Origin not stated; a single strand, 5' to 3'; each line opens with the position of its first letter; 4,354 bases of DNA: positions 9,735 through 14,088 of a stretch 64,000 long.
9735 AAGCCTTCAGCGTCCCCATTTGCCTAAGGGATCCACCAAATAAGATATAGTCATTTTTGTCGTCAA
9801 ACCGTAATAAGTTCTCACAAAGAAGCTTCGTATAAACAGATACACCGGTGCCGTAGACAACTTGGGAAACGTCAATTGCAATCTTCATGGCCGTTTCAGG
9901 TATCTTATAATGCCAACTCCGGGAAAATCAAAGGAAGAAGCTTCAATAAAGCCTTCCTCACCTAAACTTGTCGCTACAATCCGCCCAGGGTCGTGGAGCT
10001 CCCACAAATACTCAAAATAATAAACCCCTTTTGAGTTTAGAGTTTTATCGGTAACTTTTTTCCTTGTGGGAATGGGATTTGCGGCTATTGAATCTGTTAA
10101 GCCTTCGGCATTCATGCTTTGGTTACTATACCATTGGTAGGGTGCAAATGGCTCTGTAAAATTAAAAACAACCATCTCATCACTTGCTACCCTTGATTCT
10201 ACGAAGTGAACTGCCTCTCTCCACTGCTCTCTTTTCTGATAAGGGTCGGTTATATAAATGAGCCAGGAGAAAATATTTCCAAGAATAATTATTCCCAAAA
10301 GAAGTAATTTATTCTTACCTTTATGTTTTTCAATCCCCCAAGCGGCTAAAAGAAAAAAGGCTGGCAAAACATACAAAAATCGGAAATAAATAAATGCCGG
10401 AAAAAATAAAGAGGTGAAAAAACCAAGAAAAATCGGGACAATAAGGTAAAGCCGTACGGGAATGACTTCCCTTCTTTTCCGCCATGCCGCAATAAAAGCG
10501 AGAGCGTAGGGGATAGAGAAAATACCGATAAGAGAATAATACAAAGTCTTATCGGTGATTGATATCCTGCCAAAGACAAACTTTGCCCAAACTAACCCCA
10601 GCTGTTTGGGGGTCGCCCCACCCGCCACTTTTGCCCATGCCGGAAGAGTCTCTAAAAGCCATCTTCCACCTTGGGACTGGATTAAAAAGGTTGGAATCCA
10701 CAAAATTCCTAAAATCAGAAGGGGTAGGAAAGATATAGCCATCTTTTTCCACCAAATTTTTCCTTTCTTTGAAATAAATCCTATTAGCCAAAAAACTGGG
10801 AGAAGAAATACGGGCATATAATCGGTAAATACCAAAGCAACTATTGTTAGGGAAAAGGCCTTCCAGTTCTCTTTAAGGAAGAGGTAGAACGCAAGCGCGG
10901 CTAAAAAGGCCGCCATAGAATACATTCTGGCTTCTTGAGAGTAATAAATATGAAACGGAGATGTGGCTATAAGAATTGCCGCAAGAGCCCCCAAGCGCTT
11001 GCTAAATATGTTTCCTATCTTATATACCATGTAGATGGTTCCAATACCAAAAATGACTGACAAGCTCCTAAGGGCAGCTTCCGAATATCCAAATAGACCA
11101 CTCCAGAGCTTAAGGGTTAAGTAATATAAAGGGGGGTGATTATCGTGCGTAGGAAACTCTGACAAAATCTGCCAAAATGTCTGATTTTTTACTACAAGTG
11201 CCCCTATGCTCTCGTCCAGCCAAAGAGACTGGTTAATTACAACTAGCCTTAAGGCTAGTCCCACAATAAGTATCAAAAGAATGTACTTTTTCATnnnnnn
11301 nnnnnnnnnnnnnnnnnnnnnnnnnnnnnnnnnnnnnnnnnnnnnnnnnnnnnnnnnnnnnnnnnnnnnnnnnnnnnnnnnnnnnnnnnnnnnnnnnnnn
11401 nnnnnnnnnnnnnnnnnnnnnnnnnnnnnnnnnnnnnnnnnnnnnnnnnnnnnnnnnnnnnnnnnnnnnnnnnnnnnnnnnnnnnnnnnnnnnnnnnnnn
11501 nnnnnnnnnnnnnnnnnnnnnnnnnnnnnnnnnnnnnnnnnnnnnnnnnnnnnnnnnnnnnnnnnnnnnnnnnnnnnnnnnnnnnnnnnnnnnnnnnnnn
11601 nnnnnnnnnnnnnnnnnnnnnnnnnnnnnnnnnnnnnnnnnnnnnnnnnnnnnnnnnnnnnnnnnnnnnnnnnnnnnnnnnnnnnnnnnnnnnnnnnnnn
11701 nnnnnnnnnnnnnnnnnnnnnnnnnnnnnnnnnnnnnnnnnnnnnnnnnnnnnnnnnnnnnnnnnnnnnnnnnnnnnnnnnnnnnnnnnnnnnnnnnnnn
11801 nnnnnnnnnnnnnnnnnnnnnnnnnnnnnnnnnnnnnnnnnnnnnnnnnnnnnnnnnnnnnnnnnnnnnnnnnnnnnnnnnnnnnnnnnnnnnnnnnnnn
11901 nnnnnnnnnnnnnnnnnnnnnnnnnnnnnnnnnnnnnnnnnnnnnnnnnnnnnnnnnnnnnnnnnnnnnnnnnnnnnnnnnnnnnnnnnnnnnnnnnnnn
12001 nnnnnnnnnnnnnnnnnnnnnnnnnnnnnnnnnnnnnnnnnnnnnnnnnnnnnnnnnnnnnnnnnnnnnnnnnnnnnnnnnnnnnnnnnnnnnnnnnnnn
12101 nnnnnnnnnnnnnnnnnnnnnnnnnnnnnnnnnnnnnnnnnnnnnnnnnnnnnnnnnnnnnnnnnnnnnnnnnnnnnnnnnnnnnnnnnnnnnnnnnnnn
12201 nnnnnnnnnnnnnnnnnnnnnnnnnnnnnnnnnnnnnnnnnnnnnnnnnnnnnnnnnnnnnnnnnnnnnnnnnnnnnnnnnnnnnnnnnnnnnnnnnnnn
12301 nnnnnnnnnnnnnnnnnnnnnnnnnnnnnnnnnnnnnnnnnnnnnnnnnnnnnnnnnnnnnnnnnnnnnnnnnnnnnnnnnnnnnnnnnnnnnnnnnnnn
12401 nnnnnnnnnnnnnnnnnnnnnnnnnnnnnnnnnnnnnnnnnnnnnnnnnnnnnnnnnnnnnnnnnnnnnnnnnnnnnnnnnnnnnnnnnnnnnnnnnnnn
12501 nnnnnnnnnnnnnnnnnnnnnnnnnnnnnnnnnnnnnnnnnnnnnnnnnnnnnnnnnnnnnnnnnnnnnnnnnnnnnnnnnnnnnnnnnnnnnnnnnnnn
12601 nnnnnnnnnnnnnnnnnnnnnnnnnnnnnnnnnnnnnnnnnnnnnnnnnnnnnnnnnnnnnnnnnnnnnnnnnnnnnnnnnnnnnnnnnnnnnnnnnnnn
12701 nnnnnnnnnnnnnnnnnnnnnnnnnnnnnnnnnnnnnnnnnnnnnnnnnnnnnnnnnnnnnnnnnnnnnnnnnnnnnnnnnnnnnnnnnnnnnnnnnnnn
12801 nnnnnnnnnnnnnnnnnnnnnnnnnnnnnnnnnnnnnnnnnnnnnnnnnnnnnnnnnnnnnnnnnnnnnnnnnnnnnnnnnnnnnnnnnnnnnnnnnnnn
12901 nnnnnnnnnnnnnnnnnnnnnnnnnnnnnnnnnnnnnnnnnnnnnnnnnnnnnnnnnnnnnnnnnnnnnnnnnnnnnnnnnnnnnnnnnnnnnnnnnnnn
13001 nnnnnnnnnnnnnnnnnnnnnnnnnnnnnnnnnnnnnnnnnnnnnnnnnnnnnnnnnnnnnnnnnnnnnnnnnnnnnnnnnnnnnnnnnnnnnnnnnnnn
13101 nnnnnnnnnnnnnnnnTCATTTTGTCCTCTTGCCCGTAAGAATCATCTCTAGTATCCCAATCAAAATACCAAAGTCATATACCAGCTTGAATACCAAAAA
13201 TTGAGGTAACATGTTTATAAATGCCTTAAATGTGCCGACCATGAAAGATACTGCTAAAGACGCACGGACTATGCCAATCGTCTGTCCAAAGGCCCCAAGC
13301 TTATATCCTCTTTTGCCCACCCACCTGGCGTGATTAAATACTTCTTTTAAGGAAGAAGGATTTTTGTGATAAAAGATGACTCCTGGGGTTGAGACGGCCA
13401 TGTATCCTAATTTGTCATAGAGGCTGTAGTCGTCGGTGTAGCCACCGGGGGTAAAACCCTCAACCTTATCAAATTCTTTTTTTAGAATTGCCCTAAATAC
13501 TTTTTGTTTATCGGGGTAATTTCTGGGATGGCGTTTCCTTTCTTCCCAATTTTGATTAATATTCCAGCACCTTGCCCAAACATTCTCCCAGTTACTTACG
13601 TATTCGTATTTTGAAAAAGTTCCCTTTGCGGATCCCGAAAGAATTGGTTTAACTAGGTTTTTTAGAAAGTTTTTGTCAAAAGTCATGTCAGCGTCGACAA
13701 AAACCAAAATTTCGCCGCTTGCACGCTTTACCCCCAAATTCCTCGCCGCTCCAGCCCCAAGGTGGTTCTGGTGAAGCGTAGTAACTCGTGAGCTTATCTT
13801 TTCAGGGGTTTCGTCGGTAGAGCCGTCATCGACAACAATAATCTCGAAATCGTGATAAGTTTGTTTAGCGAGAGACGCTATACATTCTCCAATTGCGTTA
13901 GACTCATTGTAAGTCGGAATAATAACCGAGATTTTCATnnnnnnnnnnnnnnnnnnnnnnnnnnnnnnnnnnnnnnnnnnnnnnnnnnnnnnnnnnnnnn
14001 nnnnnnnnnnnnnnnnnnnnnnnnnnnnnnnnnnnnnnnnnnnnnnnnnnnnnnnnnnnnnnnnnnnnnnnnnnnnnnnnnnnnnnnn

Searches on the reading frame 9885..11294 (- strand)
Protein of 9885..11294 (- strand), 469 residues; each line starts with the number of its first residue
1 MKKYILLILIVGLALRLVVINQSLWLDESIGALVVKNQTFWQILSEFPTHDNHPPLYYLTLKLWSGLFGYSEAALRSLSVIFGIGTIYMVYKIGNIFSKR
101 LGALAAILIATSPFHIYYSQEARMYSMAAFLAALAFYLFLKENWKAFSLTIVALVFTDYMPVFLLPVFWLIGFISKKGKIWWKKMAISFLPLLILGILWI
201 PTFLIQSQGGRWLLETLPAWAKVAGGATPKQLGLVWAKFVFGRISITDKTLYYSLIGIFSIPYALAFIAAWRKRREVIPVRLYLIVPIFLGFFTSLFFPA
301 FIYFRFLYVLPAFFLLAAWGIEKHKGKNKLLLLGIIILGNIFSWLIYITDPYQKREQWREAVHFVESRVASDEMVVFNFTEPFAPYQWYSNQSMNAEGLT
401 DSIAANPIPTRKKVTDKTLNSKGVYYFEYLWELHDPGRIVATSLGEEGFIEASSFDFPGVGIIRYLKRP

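Call 5: search_protein_families(library=pfam, proteins=[window:9885-11294:-], max_evalue=0.01)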
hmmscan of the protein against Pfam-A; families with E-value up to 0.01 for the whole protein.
window:9885-11294:- (469 aa): 1 family
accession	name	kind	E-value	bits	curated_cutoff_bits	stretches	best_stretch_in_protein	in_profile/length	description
PF13231.12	PMT_2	-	7e-09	36.5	26.1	1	52-201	1-156/160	Dolichyl-phosphate-mannose-protein mannosyltransferase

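Call 6: search_protein_families(library=ncbifam, proteins=[window:9885-11294:-], max_evalue=0.01)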
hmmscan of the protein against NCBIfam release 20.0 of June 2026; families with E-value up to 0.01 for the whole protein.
window:9885-11294:- (469 aa): 1 family
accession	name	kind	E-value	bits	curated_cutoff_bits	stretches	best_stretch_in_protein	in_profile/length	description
TIGR03663.1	TIGR03663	subfamily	1.9e-07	30.5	126.25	1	4-173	3-178/435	flippase activity-associated protein Agl23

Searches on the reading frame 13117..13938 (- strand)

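Call 8: search_protein_families(library=pfam, proteins=[window:13117-13938:-], max_evalue=0.001)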
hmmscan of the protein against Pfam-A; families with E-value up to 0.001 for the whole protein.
window:13117-13938:- (273 aa): 3 families
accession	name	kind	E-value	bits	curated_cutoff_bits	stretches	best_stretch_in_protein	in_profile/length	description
PF00535.33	Glycos_transf_2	-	1.4e-34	119.9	23.3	1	4-142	1-150/168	Glycosyl transferase family 2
PF13641.12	Glyco_tranf_2_3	-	7.9e-15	55.9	27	1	3-207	3-228/230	Glycosyltransferase like family 2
PF10111.15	Glyco_tranf_2_2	-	1.8e-12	47.7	27.3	1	4-97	1-104/276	Glycosyltransferase like family 2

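Call 42: search_protein_families(library=ncbifam, proteins=[window:13117-13938:-], max_evalue=0.0001)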
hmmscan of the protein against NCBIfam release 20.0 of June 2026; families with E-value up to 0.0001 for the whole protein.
window:13117-13938:- (273 aa): 25 families
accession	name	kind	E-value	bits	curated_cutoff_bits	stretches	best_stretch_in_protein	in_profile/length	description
TIGR04283.1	glyco_like_mftF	equivalog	4.7e-24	85.2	182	1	3-177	1-169/221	TIGR04283 family arsenosugar biosynthesis glycosyltransferase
NF041875.1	EPS_EpsD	equivalog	1e-23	84.3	370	1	3-94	1-99/325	exopolysaccharide biosynthesis glycosyltransferase EpsD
NF007482.0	PRK10073.1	equivalog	2e-21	76.4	423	1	2-96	7-107/334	glycosyltransferase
NF047683.1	TeichurnBiosyTuaG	equivalog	1.3e-20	74.2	400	1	2-116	7-128/252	teichuronic acid biosynthesis protein TuaG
TIGR03937.1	PgaC_IcaA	equivalog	5.8e-19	68.3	422.3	1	2-104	46-155/407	poly-beta-1,6-N-acetyl-D-glucosamine synthase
TIGR03965.1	mycofact_glyco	equivalog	4.5e-18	65.4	280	1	2-97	75-177/467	mycofactocin biosynthesis glycosyltransferase MftF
NF038299.1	EPS_HpsN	equivalog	1.2e-16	60.6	425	1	2-97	2-104/317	hormogonium polysaccharide biosynthesis glycosyltransferase HpsN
TIGR04182.1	glyco_TIGR04182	equivalog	9.9e-16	58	325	1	3-107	2-105/293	S-layer glycoprotein N-glycosyltransferase AglJ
NF010496.0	PRK13915.1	equivalog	1.2e-13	50.9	262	1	2-102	32-145/307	glucosyl-3-phosphoglycerate synthase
NF041394.1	GtaseAglG_Halo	equivalog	5.6e-13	48.8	440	1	1-97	1-105/304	glucosyl-dolichyl phosphate glucuronosyltransferase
NF050050.1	ProtGlycPglI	equivalog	1.2e-12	47.8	500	1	2-102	3-111/306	GalNAc(5)-diNAcBac-PP-undecaprenol beta-1,3-glucosyltransferase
TIGR04242.1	nodulat_NodC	equivalog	1.3e-10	40.8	550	1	3-101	50-158/395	chitooligosaccharide synthase NodC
NF038302.1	EPS_HpsE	equivalog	1.4e-10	40.6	300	1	1-97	1-109/307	hormogonium polysaccharide biosynthesis glycosyltransferase HpsE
TIGR03469.1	HpnB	hypoth_equivalog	2.8e-10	39.8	379.25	1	2-96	45-157/386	hopene-associated glycosyltransferase HpnB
NF045692.1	OglycostaseCruG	equivalog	2e-09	36.9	600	1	2-51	42-91/386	2'-O-glycosyltransferase CruG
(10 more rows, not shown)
